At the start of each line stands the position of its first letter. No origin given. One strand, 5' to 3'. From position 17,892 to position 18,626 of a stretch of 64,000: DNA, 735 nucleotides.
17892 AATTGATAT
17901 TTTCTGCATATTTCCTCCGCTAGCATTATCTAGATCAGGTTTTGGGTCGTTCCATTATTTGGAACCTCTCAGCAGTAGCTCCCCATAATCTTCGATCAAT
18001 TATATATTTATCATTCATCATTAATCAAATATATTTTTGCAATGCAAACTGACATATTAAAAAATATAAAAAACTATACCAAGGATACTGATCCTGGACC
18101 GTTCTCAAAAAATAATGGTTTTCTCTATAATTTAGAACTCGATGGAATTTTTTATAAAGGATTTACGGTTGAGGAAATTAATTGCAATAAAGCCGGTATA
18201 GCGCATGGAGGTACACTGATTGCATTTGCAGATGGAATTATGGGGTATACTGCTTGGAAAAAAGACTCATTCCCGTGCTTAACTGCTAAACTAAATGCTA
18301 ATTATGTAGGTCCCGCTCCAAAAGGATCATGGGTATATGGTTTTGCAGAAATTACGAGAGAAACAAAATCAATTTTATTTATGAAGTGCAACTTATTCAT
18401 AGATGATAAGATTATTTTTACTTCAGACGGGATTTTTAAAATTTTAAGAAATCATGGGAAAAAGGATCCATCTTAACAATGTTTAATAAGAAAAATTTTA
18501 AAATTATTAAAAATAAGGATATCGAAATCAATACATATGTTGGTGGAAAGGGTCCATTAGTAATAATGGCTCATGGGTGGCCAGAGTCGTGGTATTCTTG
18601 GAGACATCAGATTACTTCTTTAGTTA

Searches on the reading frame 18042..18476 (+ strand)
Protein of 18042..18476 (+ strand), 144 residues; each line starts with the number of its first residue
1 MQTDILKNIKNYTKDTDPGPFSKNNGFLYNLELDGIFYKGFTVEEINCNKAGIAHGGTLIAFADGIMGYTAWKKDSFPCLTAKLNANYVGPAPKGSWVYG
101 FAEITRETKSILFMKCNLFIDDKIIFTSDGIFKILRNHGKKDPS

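Call 80: search_protein_families(library=pfam, proteins=[window:18042-18476:+], max_evalue=0.00001)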
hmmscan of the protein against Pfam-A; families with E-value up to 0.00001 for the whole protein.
window:18042-18476:+ (144 aa): 1 family
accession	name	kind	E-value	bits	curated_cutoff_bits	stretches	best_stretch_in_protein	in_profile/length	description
PF03061.28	4HBT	-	5.1e-11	43.2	20.6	1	52-122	2-74/79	Thioesterase superfamily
